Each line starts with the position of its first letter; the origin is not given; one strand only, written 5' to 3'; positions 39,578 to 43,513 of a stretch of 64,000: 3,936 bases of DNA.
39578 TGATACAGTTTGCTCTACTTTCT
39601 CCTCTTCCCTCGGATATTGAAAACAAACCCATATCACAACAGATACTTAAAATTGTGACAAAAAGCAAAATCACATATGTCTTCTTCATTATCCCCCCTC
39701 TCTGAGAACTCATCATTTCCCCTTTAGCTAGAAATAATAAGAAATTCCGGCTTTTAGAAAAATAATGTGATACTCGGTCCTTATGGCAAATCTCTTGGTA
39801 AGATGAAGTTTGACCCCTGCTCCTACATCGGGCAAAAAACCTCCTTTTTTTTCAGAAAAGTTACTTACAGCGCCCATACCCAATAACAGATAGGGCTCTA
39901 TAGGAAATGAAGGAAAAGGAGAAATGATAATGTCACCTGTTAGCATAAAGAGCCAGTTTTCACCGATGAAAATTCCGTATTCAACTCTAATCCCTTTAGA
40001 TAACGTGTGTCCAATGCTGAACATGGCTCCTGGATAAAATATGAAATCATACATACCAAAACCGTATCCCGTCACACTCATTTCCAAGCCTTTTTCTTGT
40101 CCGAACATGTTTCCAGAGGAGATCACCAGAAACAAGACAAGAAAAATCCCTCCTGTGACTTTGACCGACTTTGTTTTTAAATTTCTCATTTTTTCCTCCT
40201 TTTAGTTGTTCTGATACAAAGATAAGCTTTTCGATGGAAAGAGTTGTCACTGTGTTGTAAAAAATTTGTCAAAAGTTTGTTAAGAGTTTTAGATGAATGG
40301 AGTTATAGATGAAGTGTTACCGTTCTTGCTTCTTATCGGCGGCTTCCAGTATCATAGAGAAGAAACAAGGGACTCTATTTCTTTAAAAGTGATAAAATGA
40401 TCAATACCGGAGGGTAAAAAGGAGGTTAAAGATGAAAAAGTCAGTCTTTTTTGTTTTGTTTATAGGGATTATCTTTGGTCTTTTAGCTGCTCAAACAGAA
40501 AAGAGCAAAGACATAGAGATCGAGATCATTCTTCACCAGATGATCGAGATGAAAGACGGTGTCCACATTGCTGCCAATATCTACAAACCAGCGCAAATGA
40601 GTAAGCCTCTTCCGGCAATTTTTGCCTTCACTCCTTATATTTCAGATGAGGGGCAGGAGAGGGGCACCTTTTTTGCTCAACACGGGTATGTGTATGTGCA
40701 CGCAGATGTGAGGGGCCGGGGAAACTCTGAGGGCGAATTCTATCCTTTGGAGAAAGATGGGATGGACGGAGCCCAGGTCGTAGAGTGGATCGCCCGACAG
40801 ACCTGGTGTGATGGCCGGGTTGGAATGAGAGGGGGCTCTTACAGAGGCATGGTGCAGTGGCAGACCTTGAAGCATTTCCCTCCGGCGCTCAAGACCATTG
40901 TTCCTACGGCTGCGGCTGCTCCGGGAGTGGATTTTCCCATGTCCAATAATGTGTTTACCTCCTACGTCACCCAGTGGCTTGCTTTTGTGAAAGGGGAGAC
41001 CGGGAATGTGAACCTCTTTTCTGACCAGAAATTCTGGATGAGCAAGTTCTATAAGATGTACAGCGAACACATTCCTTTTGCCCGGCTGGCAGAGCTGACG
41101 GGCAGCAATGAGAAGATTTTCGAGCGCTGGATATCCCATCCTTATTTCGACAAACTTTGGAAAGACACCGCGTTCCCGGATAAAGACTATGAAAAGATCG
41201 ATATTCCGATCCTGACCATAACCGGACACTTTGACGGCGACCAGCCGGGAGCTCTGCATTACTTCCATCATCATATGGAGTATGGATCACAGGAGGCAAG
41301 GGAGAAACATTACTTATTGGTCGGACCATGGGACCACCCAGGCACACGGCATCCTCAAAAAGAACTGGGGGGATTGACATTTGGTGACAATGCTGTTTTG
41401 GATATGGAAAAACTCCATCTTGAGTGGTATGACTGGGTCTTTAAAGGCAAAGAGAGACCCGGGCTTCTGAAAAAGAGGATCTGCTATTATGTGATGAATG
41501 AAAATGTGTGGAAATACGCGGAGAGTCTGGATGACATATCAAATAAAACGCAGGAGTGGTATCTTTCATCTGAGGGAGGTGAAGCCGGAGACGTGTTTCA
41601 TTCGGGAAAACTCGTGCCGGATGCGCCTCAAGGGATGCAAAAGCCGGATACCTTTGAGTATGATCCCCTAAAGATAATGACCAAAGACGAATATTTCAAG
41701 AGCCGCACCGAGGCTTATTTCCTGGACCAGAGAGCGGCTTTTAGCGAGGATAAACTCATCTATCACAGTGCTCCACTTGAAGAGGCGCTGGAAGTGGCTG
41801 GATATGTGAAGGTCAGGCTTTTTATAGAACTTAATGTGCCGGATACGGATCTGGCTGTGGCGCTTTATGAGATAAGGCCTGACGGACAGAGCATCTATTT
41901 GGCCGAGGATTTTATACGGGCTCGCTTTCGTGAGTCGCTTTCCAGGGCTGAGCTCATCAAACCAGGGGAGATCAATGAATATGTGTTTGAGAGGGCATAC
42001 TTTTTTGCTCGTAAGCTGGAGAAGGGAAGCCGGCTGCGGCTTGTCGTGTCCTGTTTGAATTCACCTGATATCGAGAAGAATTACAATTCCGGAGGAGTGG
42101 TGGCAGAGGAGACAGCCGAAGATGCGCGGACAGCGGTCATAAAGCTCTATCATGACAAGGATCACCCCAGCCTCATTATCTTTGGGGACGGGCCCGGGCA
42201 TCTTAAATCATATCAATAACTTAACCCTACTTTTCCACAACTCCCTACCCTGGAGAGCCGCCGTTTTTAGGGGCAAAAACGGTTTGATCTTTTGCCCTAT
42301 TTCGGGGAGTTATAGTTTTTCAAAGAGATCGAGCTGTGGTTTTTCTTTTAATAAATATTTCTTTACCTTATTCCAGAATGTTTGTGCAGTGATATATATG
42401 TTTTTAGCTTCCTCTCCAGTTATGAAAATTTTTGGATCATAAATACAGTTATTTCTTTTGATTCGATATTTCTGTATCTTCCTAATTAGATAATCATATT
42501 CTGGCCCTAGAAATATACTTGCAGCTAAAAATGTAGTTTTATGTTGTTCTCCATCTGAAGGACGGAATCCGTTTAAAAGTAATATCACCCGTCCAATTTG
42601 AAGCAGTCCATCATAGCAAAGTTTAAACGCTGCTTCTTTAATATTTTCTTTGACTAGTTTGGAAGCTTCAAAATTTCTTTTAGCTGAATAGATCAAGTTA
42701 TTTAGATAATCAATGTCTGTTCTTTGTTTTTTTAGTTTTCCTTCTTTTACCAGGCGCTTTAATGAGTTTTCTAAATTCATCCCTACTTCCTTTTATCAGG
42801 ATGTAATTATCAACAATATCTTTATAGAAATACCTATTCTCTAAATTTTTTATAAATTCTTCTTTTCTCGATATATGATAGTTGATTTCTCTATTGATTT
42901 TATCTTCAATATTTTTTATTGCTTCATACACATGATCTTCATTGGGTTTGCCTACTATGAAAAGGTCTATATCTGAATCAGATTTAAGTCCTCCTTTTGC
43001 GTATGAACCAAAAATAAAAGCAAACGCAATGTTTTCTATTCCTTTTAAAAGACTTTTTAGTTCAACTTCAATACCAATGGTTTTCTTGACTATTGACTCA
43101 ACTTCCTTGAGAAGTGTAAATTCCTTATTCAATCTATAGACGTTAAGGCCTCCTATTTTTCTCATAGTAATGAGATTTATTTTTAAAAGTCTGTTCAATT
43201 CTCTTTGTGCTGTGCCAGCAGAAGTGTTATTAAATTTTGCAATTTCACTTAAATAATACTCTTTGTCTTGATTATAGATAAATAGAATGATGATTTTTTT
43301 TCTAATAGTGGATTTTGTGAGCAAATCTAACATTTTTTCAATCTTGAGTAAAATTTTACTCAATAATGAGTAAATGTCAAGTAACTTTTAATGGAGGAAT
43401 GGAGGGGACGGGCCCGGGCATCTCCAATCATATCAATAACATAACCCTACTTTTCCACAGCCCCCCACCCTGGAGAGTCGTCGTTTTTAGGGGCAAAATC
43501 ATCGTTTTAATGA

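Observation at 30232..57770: Undescribed ~100-nt oriented repeat family docked onto gene ends (10 full copies plus 1 fragment in 27 kb)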

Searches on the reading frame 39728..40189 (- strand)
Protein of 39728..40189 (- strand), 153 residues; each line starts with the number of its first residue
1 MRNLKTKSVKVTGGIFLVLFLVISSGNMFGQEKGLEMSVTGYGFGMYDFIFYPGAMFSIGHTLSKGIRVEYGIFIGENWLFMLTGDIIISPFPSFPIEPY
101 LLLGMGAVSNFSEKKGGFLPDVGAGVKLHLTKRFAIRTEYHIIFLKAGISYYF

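Call 12: search_protein_families(library=pfam, proteins=[window:39728-40189:-])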
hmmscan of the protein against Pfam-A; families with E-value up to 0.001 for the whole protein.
window:39728-40189:- (153 aa): 1 family
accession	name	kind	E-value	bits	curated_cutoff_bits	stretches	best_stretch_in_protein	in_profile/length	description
PF13505.12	OMP_b-brl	-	0.00034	21.2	28.7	0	94-142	98-152/175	Outer membrane protein beta-barrel domain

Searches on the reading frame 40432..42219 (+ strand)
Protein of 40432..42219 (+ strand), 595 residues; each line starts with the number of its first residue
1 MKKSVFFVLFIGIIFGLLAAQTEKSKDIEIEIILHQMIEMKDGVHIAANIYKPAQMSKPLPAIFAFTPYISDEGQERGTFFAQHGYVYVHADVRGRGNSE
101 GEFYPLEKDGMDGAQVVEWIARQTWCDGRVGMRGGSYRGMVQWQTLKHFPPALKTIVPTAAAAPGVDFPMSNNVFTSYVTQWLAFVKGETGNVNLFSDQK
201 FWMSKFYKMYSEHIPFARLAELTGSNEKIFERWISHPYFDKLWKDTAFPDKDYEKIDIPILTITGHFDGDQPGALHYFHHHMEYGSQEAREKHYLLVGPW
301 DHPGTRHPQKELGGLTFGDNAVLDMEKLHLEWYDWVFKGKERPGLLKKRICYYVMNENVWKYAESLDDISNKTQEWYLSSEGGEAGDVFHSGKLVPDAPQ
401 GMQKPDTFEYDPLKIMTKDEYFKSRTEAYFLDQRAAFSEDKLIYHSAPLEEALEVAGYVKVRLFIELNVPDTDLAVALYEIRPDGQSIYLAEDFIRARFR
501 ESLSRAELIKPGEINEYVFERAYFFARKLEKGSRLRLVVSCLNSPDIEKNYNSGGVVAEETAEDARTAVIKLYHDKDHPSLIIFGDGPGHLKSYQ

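Call 11: search_protein_families(library=pfam, proteins=[window:40432-42219:+])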
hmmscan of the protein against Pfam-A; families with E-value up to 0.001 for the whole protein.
window:40432-42219:+ (595 aa): 4 families
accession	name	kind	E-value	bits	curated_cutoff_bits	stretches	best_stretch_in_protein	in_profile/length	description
PF02129.25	Peptidase_S15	-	2.4e-46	159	23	1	42-302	1-260/262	X-Pro dipeptidyl-peptidase (S15 family)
PF08530.16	PepX_C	-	7.9e-20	72.1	22.5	1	351-582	10-216/217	X-Pro dipeptidyl-peptidase C-terminal non-catalytic domain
PF05448.18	AXE1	-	2.2e-05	23.8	21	1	42-100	65-124/321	Acetyl xylan esterase (AXE1)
PF00326.27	Peptidase_S9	-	0.00021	21.3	22.6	1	79-161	8-97/213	Prolyl oligopeptidase family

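Call 37: find_homologous_proteins(query=window:40432-42216:+, max_evalue=1e-50)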
Query window:40432-42216:+ (595 aa): 2676 proteins with E <= 1e-50 among 8000 candidates; the best 120 are listed.
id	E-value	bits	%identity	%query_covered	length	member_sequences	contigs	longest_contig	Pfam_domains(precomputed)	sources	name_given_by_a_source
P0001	0.0e+0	1400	100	100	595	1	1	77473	PF02129.25,PF05448.19,PF08530.17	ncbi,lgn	-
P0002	1.0e-285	968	69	94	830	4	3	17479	PF02129.25,PF08530.17,PF03781.23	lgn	-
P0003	6.1e-275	932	66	97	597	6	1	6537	PF02129.25,PF00326.28,PF08530.17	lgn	-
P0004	1.1e-267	908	64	97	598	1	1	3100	PF02129.25,PF08530.17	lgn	-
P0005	6.6e-266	902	64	97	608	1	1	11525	PF02129.25,PF08530.17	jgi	-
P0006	2.6e-265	900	65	94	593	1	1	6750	PF02129.25,PF08530.17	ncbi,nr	ncbi:MAG: CocE/NonD family hydrolase [bacterium]|nr:CocE/NonD family hydrolase [bacterium]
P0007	1.8e-264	898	65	93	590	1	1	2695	PF02129.25,PF05448.19,PF08530.17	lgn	-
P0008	3.6e-262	890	63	97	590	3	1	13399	PF02129.25,PF08530.17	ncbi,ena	-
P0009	6.6e-262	889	62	97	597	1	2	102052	PF02129.25,PF08530.17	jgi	jgi:putative CocE/NonD family hydrolase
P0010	2.2e-261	887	61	98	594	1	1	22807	PF02129.25,PF08530.17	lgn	-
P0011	2.0e-260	884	84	74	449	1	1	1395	PF02129.25,PF08530.17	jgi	jgi:hypothetical protein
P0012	1.2e-259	882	62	97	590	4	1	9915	PF02129.25,PF08530.17,PF12146.16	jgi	jgi:putative CocE/NonD family hydrolase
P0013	1.7e-259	881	63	97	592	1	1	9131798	PF02129.25,PF00326.28,PF05448.19,PF08530.17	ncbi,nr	ncbi:MAG: CocE/NonD family hydrolase [Candidatus Aminicenantes bacterium]|nr:MAG: CocE/NonD family h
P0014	2.7e-258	877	61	98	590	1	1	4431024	PF02129.25,PF08530.17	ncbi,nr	ncbi:MAG: CocE/NonD family hydrolase [Candidatus Aminicenantes bacterium]|nr:MAG: CocE/NonD family h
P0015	2.9e-257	874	62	97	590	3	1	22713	PF02129.25,PF08530.17,PF12146.16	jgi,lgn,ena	-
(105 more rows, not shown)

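Call 40: find_encoding_contigs(protein=P0011, flank=5000, max_places=3)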
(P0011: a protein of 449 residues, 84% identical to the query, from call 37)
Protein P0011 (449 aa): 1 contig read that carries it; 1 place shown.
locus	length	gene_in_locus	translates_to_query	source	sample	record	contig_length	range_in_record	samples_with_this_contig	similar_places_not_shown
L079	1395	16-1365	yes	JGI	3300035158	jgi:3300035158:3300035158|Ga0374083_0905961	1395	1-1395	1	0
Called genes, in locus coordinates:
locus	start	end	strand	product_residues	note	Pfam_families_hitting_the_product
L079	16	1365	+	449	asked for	PF02129:Peptidase_S15, PF08530:PepX_C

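Call 41: find_encoding_contigs(protein=P0002, flank=6000, max_places=3)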
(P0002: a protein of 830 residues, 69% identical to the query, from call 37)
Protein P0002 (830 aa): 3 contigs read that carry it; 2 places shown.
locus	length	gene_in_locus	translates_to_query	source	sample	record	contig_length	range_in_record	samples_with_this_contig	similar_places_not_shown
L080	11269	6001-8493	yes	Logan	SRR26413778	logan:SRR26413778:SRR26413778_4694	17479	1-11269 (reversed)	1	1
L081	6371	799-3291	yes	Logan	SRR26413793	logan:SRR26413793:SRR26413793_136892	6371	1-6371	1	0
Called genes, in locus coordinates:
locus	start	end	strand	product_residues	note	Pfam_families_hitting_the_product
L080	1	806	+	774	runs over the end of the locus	PF00027:cNMP_binding, PF00871:Acetate_kinase, PF06130:PTAC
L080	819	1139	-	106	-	PF07238:PilZ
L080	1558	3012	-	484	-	PF00390:malic, PF03949:Malic_M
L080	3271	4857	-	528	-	PF07669:Eco57I, PF22837:M_Eco57I_C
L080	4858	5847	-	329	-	PF09572:RE_XamI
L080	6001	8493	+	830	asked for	PF02129:Peptidase_S15, PF08530:PepX_C, PF03781:FGE-sulfatase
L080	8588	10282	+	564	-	PF00144:Beta-lactamase, PF11954:DUF3471 (faint)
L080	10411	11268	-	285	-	?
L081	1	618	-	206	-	?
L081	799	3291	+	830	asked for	PF02129:Peptidase_S15, PF08530:PepX_C, PF03781:FGE-sulfatase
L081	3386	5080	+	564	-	PF00144:Beta-lactamase, PF11954:DUF3471 (faint)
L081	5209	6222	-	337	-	PF08100:Dimerisation, PF00891:Methyltransf_2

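Call 64: list_cluster_members(proteins=[P0001])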
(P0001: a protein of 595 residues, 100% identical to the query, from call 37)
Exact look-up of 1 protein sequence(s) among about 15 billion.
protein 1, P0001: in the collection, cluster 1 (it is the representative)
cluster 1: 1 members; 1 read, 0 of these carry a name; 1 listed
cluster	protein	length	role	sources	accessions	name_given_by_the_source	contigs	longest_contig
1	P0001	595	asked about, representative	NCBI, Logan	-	-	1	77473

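Call 65: find_encoding_contigs(protein=P0001, flank=2000, max_places=3)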
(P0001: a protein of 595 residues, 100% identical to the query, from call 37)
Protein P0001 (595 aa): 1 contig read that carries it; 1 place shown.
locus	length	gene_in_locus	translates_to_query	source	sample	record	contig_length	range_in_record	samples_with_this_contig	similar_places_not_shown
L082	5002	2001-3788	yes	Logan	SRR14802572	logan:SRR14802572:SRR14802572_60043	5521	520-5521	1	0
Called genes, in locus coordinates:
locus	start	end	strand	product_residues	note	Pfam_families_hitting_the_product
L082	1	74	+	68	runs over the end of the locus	-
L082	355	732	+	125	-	PF00072:Response_reg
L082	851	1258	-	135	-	-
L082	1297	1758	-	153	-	-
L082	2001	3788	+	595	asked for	PF05448:AXE1 (faint), PF02129:Peptidase_S15, PF08530:PepX_C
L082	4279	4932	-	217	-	PF01909:NTP_transf_2, PF18765:Polbeta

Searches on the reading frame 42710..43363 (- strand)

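Call 12: search_protein_families(library=pfam, proteins=[window:42710-43363:-])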
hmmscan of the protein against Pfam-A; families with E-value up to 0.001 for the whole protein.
window:42710-43363:- (217 aa): 2 families
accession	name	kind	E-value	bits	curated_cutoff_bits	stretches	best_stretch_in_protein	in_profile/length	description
PF18765.7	Polbeta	-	2.4e-12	47.3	26.9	1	101-172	2-68/93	Polymerase beta, Nucleotidyltransferase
PF01909.29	NTP_transf_2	-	3.4e-11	43.8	21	1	102-189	8-92/93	Nucleotidyltransferase domain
